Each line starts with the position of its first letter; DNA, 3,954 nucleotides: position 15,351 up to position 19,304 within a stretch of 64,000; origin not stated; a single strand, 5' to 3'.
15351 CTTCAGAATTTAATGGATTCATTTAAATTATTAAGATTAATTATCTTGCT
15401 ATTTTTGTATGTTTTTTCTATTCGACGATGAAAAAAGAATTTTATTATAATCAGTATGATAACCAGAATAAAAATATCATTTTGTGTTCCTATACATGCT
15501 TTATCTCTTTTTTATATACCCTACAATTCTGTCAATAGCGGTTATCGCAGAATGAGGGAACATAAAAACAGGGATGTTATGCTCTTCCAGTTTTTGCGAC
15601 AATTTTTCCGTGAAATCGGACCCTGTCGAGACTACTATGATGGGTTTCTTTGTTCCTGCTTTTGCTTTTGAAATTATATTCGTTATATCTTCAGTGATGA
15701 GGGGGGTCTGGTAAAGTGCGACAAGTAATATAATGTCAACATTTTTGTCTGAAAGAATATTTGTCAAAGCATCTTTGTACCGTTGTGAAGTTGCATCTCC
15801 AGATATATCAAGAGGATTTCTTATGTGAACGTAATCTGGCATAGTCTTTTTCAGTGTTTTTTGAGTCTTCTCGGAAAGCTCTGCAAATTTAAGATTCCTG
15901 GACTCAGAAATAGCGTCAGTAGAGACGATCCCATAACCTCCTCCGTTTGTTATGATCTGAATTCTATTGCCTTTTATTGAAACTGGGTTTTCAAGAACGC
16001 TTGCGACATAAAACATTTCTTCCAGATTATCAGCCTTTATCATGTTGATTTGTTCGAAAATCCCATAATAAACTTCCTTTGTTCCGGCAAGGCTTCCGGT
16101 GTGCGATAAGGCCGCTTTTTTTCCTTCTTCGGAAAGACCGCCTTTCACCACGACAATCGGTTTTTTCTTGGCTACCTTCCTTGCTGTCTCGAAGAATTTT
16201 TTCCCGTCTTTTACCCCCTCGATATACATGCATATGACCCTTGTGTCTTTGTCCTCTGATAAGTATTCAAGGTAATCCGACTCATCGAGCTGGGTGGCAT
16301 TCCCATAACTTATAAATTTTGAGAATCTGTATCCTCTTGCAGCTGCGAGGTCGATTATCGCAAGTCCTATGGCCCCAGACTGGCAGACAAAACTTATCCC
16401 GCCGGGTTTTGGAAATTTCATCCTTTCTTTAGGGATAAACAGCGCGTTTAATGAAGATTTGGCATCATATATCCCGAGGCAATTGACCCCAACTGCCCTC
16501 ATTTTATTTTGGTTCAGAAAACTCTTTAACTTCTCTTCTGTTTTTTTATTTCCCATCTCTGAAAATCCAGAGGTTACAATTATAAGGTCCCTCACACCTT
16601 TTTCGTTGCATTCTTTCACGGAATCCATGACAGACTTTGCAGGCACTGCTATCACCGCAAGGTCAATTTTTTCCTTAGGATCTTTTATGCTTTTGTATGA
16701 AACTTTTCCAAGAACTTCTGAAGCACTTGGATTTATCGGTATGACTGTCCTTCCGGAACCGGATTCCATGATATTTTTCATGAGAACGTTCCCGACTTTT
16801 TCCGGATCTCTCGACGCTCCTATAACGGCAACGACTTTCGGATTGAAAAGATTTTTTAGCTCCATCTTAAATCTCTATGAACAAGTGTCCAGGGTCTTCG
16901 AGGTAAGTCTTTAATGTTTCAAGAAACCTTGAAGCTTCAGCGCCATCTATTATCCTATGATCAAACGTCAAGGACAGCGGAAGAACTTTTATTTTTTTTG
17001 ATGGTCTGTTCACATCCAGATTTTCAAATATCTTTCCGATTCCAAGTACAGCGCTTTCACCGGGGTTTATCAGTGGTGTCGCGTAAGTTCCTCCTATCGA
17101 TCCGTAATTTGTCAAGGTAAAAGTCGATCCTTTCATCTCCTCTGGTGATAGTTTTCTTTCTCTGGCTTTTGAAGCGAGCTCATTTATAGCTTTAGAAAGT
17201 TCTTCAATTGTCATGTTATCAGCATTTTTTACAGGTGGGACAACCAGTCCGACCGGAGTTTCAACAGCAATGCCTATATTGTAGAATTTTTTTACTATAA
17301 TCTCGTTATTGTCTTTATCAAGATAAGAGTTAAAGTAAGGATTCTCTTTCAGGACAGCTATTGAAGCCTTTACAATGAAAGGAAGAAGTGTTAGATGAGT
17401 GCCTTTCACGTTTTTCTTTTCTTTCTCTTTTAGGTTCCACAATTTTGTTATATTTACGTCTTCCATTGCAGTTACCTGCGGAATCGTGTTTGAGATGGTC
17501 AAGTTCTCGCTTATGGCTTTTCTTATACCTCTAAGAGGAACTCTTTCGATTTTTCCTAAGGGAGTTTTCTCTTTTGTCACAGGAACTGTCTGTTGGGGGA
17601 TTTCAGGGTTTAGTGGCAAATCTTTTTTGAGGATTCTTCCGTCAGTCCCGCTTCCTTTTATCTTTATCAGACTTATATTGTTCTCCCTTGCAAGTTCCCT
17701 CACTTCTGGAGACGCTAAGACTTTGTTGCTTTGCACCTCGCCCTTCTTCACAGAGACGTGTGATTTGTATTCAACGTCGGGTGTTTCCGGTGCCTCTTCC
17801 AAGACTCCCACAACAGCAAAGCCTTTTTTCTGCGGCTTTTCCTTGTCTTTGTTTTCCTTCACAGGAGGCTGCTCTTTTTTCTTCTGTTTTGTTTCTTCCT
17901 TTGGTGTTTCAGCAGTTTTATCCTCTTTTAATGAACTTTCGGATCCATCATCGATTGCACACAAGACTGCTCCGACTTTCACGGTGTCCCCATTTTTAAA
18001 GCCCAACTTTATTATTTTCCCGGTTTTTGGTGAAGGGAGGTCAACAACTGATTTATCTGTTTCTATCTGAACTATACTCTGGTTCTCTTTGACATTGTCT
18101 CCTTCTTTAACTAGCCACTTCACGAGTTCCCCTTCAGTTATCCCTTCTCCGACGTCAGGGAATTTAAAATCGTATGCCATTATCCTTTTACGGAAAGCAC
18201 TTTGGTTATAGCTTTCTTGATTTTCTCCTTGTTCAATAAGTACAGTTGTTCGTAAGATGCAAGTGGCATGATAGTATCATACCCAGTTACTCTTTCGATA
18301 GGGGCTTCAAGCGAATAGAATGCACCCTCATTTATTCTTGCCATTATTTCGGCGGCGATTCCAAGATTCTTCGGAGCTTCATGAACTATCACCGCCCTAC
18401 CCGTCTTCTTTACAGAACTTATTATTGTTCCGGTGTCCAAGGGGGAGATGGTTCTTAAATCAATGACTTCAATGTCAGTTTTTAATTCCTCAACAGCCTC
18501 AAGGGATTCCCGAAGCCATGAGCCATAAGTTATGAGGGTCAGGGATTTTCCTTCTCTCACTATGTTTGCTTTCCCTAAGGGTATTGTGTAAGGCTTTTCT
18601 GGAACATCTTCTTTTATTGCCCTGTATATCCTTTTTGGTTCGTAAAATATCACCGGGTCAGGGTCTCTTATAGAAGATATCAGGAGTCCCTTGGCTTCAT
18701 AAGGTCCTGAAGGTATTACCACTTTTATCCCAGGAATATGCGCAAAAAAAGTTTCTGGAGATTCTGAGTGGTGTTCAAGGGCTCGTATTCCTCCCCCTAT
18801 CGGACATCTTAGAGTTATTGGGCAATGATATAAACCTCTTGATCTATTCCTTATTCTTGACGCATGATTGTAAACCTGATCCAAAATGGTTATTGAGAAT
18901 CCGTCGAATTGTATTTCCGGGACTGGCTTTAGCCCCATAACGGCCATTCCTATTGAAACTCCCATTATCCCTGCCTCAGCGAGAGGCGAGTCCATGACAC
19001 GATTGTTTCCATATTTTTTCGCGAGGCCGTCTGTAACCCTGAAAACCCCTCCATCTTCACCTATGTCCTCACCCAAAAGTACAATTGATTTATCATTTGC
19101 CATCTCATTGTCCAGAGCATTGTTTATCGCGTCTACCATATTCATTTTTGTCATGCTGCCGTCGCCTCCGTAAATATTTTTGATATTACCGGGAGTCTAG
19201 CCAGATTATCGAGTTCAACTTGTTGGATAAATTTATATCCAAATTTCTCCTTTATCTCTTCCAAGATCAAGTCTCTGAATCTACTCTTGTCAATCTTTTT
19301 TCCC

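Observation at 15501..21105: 2-oxoacid dehydrogenase operon with lipB inserted between E1alpha and E1beta and an ACD alpha subunit as the last gene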

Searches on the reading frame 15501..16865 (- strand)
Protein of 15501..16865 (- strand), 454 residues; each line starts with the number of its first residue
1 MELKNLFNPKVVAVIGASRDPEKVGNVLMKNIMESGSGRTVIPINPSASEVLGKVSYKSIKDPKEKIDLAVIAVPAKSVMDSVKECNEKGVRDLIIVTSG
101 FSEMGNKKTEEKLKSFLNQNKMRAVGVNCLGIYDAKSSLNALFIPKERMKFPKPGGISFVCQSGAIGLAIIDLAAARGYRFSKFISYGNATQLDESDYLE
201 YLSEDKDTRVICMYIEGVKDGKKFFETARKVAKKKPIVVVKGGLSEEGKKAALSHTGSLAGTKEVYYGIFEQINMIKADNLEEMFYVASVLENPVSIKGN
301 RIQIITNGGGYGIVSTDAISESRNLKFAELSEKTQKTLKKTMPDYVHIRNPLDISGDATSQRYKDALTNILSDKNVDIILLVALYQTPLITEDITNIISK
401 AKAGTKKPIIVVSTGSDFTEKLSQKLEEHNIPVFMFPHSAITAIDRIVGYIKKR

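Call 3: search_protein_families(library=pfam, proteins=[window:15501-16865:-])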
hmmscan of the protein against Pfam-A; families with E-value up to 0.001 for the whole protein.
window:15501-16865:- (454 aa): 5 families
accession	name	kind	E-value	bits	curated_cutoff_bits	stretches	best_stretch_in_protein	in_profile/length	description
PF13607.11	Succ_CoA_lig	-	1.5e-54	184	27.4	1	154-291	1-138/138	Succinyl-CoA ligase like flavodoxin domain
PF13380.12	CoA_binding_2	-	7.7e-25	88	22.8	1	10-133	1-114/116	CoA binding domain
PF02629.25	CoA_binding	-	1.1e-12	49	22.3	1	9-100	3-97/97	CoA binding domain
PF19045.5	Ligase_CoA_2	-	3e-09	37.5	23.7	1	303-437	2-140/162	Ligase-CoA domain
PF00549.24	Ligase_CoA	-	5.2e-06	27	24.5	0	347-417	21-94/128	CoA-ligase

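Call 4: search_protein_families(library=ncbifam, proteins=[window:15501-16865:-])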
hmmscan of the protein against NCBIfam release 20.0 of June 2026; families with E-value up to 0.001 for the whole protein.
window:15501-16865:- (454 aa): 8 families
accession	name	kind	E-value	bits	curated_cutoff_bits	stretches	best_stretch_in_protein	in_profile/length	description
TIGR02717.1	AcCoA-syn-alpha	equivalog_domain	7.4e-145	483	567.15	1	3-449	1-445/447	acetate--CoA ligase alpha subunit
NF045492.1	HydPropCoALig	equivalog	2.8e-106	356.5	1300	1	3-435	248-681/700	3-hydroxypropionate--CoA ligase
NF045494.1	AcCoALig_Archglob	equivalog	2.5e-99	333.5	1200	1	2-452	217-664/665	acetate--CoA ligase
NF045493.1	HydDutCoALig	equivalog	2.7e-92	310.5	1300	1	5-448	5-447/698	4-hydroxybutyrate--CoA ligase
NF004230.0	PRK05678.1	equivalog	1.6e-13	50.5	336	1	49-259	46-251/291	succinate--CoA ligase subunit alpha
TIGR01019.1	sucCoAalpha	subfamily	2e-11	43.8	353.2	1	48-259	43-249/286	succinate--CoA ligase subunit alpha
NF001913.0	PRK00696.1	equivalog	4.9e-07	29.1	370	1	295-451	253-385/388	ADP-forming succinate--CoA ligase subunit beta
TIGR01016.1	sucCoAbeta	subfamily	0.00012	21.1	375.55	1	350-443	285-377/386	succinate-CoA ligase subunit beta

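Call 42: search_solved_structures(query=window:15501-16865:-, max_evalue=0.00001, show_alignments=1)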
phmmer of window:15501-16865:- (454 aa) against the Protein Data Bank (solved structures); distinct sequences matched with E-value up to 0.00001: 19.
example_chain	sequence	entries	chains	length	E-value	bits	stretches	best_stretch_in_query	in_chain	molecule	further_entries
2csu_A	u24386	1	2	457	1e-95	324.8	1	5-448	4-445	457aa long hypothetical protein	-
4xyl_A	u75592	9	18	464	3.4e-85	290.1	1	2-453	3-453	alpha subunit of Acyl-CoA synthetase (NDP forming) | Acyl-CoA synthetase (NDP forming) | alpha subunit of acetyl-CoA synthetase (NDP forming)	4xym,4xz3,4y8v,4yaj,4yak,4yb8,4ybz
9y43_A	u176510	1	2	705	5.5e-84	286.1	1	3-441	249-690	3-hydroxypropionate--CoA ligase [ADP-forming]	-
8wzu_A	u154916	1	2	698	3e-74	254.1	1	6-448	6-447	4-hydroxybutyrate--CoA ligase [ADP-forming]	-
9it0_A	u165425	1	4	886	1.5e-57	199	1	3-451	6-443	Protein acetyltransferase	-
9isq_A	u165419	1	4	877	3.2e-57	197.9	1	3-451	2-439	Protein acetyltransferase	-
7cm9_A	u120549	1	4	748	2.2e-32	116.2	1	10-445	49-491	DMSP lyase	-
2d59_A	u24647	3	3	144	6.4e-12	48.7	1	8-112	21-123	hypothetical protein PH1109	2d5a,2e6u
1y81_A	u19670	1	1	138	9.8e-12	48.1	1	10-99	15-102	conserved hypothetical protein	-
3ufx_A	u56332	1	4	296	8e-10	41.8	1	40-285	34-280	succinyl-CoA synthetase alpha subunit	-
1oi7_A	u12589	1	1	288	9.6e-10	41.6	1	44-285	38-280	SUCCINYL-COA SYNTHETASE ALPHA CHAIN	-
6mel_A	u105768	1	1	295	4.6e-09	39.3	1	50-264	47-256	Succinate--CoA ligase subunit alpha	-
3qa9_A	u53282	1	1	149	8.1e-09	38.5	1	8-78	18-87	CoA binding domain protein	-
3q9u_A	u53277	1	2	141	8.3e-09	38.5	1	7-78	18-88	CoA binding protein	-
3q9n_A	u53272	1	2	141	1.1e-08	38.1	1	8-78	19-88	CoA binding protein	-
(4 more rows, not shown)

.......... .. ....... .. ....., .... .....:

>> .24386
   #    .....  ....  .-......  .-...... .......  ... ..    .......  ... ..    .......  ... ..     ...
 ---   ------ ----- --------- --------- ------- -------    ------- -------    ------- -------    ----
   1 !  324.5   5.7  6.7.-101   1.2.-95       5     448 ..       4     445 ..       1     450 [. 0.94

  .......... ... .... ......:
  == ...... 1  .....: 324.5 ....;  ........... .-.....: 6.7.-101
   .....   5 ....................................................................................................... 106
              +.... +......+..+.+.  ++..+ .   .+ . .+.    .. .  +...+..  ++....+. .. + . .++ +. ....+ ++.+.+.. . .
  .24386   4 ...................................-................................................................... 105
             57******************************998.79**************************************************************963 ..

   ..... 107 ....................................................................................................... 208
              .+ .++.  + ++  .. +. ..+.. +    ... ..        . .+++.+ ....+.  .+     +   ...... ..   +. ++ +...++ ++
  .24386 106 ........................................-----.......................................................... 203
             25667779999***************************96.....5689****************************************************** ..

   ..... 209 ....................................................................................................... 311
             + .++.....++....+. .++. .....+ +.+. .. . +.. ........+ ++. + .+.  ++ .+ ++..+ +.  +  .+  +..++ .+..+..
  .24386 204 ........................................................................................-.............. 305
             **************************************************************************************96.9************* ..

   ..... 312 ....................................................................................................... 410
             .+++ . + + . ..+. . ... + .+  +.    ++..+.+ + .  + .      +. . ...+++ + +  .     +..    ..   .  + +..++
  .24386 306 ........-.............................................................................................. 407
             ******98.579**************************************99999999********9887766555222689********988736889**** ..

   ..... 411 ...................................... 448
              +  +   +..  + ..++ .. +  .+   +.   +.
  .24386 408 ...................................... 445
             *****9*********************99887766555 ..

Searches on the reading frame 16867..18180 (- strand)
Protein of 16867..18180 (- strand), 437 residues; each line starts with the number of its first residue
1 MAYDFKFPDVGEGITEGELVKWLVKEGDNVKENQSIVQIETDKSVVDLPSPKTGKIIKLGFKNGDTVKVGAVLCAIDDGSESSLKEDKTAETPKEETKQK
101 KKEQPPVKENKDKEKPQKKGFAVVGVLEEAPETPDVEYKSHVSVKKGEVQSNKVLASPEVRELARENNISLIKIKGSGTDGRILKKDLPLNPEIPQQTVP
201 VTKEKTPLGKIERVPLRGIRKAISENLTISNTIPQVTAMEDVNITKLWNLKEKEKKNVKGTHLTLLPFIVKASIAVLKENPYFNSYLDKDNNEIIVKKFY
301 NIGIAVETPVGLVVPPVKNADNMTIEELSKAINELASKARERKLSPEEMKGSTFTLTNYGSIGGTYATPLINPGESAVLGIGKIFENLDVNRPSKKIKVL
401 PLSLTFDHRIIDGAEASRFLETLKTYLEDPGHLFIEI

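Call 3: search_protein_families(library=pfam, proteins=[window:16867-18180:-])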
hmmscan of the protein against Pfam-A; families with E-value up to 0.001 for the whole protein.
window:16867-18180:- (437 aa): 3 families
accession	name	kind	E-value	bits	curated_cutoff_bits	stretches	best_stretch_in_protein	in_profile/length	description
PF00198.28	2-oxoacid_dh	-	9.9e-81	271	23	1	210-434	3-231/232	2-oxoacid dehydrogenases acyltransferase (catalytic domain)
PF00364.28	Biotin_lipoyl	-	1.6e-22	79.6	22.1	1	4-76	2-73/73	Biotin-requiring enzyme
PF02817.22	E3_binding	-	3.1e-12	46.9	23.7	1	154-187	1-34/36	e3 binding domain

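Call 4: search_protein_families(library=ncbifam, proteins=[window:16867-18180:-])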
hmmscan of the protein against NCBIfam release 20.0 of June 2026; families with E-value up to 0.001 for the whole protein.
window:16867-18180:- (437 aa): 21 families
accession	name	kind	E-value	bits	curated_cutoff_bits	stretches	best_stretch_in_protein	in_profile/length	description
NF008814.0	PRK11854.1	equivalog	1.9e-96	323.9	722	1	3-431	208-633/637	pyruvate dehydrogenase complex dihydrolipoyllysine-residue acetyltransferase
TIGR01348.1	PDHac_trf_long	equivalog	6.4e-92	309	552.1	2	128-433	256-585/587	dihydrolipoyllysine-residue acetyltransferase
NF004309.0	PRK05704.1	equivalog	9.3e-86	288.7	449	1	2-436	2-407/408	2-oxoglutarate dehydrogenase complex dihydrolipoyllysine-residue succinyltransferase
TIGR01347.1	sucB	equivalog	3.9e-82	276.6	378.65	1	4-436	2-403/404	dihydrolipoyllysine-residue succinyltransferase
TIGR02927.1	SucB_Actino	equivalog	7.3e-77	259.5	423.45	2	220-429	351-570/579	2-oxoglutarate dehydrogenase, E2 component, dihydrolipoamide succinyltransferase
TIGR01349.1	PDHac_trf_mito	equivalog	1.6e-72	245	445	1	6-434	3-436/437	pyruvate dehydrogenase complex dihydrolipoamide acetyltransferase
NF008815.0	PRK11857.1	equivalog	1e-59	202.5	378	1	152-433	2-305/308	dihydrolipoamide acetyltransferase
NF011416.0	PRK14843.1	equivalog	6.3e-47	160.1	429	1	150-434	45-346/347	dihydrolipoamide acetyltransferase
NF008907.0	PRK12270.1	equivalog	7.9e-33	113.3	878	1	91-429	50-363/1241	multifunctional oxoglutarate decarboxylase/oxoglutarate dehydrogenase thiamine pyrophosphate-binding subunit/dihydrolipoyllysine-residue suc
NF011457.0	PRK14875.1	equivalog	2.8e-16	59.5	307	1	5-114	6-115/372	acetoin dehydrogenase dihydrolipoyllysine-residue acetyltransferase subunit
NF008854.0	PRK11892.1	equivalog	6.2e-15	54.8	454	1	1-145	1-145/464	pyruvate dehydrogenase complex E1 component subunit beta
NF004173.0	PRK05641.1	equivalog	1.2e-07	32.4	199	1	17-74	93-150/153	putative acetyl-CoA carboxylase biotin carboxyl carrier protein subunit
TIGR02712.1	urea_carbox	equivalog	6.1e-07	27.5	1303.85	1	16-76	1140-1200/1201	urea carboxylase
TIGR01730.1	RND_mfp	subfamily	1.3e-06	27.7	94.9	0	46-98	27-79/322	efflux RND transporter periplasmic adaptor subunit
NF040637.1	CatA_like_2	equivalog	1.9e-06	27.7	250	0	395-427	168-200/203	CatA-like O-acetyltransferase, family 2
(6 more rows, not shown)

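Call 41: search_solved_structures(query=window:16867-18180:-, max_evalue=1e-10)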
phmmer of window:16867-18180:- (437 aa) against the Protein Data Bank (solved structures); distinct sequences matched with E-value up to 1e-10: 47.
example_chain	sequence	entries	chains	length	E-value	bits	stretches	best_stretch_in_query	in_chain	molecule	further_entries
3duf_I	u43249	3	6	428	1.2e-81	277.9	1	1-436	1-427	Dihydrolipoyllysine-residue acetyltransferase component of pyruvate dehydrogenase complex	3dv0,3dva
7b9k_A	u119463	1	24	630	6.5e-72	245.9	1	153-430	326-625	Dihydrolipoyllysine-residue acetyltransferase component of pyruvate dehydrogenase complex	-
9y7v_D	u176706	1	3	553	1.6e-69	238.1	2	154-429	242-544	Dihydrolipoyllysine-residue acetyltransferase component of pyruvate dehydrogenase complex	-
1b5s_A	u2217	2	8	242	2.6e-53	184.7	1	213-433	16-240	DIHYDROLIPOAMIDE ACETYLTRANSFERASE | Dihydrolipoyllysine-residue acetyltransferase component of pyruvate dehydrogenase complex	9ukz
8eqn_A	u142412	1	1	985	6e-52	180.2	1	213-433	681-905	BG505 UFO-E2p-L4P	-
6h05_A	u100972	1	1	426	3e-49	171.3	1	213-436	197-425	Dihydrolipoyllysine-residue succinyltransferase component of 2-oxoglutarate dehydrogenase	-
8x03_A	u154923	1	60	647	5.6e-49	170.4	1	8-431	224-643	Acetyltransferase component of pyruvate dehydrogenase complex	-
8x02_A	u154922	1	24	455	6.7e-49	170.1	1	212-436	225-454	Dihydrolipoyllysine-residue succinyltransferase component of 2-oxoglutarate dehydrogenase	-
9j1w_A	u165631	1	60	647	7e-49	170.1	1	8-431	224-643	Acetyltransferase component of pyruvate dehydrogenase complex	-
8piu_B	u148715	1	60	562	9e-49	169.7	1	8-431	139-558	Dihydrolipoyllysine-residue acetyltransferase component of pyruvate dehydrogenase complex,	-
7uom_01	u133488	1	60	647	9.6e-49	169.6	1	8-431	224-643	Acetyltransferase component of pyruvate dehydrogenase complex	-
9njt_A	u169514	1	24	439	1.1e-48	169.4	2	199-437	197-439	Dihydrolipoyllysine-residue succinyltransferase component of 2-oxoglutarate dehydrogenase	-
6ct0_0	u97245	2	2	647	2.1e-48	168.5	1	8-431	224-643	Dihydrolipoyllysine-residue acetyltransferase component of pyruvate dehydrogenase complex,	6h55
7uol_D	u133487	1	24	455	3.4e-48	167.8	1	213-436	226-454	Dihydrolipoyllysine-residue succinyltransferase component of 2-oxoglutarate dehydrogenase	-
3rqc_A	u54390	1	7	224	8.3e-46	159.9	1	209-437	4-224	Probable lipoamide acyltransferase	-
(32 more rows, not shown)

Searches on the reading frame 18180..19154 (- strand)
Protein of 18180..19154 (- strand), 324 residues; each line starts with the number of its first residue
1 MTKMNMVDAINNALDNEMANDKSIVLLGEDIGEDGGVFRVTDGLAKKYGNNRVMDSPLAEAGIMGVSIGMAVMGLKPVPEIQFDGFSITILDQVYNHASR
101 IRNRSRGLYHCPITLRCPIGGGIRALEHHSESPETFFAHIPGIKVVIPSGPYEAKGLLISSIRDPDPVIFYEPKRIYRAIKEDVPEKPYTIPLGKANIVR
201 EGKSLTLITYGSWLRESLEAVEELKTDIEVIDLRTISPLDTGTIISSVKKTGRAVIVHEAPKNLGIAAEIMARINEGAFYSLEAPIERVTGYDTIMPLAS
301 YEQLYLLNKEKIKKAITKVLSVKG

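Call 3: search_protein_families(library=pfam, proteins=[window:18180-19154:-])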
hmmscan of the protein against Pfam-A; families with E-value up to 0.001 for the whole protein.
window:18180-19154:- (324 aa): 2 families
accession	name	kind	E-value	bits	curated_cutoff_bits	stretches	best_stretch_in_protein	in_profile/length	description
PF02779.29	Transket_pyr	-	9.9e-43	146.2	27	1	3-178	2-173/174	Transketolase, pyrimidine binding domain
PF02780.25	Transketolase_C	-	4.6e-37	127.1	25.9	1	194-312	1-124/124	Transketolase, C-terminal domain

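Call 4: search_protein_families(library=ncbifam, proteins=[window:18180-19154:-])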
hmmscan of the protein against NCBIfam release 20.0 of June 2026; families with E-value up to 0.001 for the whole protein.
window:18180-19154:- (324 aa): 7 families
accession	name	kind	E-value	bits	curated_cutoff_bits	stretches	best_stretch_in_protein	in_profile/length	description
NF006667.0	PRK09212.1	subfamily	7.2e-90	301.2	321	1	1-321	1-324/327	pyruvate dehydrogenase complex E1 component subunit beta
NF008854.0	PRK11892.1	equivalog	7.8e-84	282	454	1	1-320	139-462/464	pyruvate dehydrogenase complex E1 component subunit beta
TIGR00204.1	dxs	equivalog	9.4e-17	60.8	465.95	1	42-320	344-615/616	1-deoxy-D-xylulose-5-phosphate synthase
NF004559.0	PRK05899.2-5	equivalog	6.1e-14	51.2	488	1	8-315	322-619/627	transketolase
NF003933.0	PRK05444.2-2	equivalog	1.1e-09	37.4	395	1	43-319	328-604/606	1-deoxy-D-xylulose-5-phosphate synthase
NF004556.0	PRK05899.2-2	equivalog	3.1e-08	32.4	575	1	187-319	504-637/639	transketolase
NF008968.0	PRK12315.1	subfamily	1.5e-07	30.1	510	1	3-259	278-521/582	1-deoxy-D-xylulose-5-phosphate synthase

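Call 40: search_solved_structures(query=window:18180-19154:-, max_evalue=1e-10)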
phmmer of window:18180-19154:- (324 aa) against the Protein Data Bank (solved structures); distinct sequences matched with E-value up to 1e-10: 12.
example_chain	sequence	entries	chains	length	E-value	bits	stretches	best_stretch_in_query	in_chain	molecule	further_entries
3duf_B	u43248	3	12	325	6.3e-107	360.2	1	1-320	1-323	Pyruvate dehydrogenase E1 component subunit beta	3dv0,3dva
1w85_B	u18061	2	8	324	1.6e-106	358.9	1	3-320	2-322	PYRUVATE DEHYDROGENASE E1 COMPONENT, BETA SUBUNIT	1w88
1um9_B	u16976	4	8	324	3.2e-98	331.6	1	2-319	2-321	2-oxo acid dehydrogenase beta subunit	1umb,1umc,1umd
1ik6_A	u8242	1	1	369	1.2e-95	323.1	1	4-320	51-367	pyruvate dehydrogenase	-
2bp7_B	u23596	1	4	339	2e-89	302.7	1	2-321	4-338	2-OXOISOVALERATE DEHYDROGENASE BETA SUBUNIT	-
1qs0_B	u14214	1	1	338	2e-89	302.7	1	2-321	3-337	2-OXOISOVALERATE DEHYDROGENASE BETA-SUBUNIT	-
2j9f_B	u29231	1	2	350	8.7e-89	300.6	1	3-322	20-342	2-OXOISOVALERATE DEHYDROGENASE BETA SUBUNIT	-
1dtw_B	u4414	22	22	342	1.4e-88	300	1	3-320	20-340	BRANCHED-CHAIN ALPHA-KETO ACID DEHYDROGENASE BETA SUBUNIT | 2-OXOISOVALERATE DEHYDROGENASE BETA SUBUNIT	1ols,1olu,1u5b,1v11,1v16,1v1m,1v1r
1olx_B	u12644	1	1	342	3.3e-87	295.4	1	3-320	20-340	2-OXOISOVALERATE DEHYDROGENASE BETA SUBUNIT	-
6cer_B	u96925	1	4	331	2.6e-63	217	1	5-301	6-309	Pyruvate dehydrogenase E1 component subunit beta, mitochondrial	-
3exe_B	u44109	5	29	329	2.8e-63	216.8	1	5-301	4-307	Pyruvate dehydrogenase E1 component subunit beta, mitochondrial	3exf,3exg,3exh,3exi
1ni4_B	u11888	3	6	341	2.8e-63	216.8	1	5-301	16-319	Pyruvate dehydrogenase E1 component: Beta subunit | Pyruvate dehydrogenase E1 component subunit beta | Pyruvate dehydrogenase E1 component subunit beta, mitocho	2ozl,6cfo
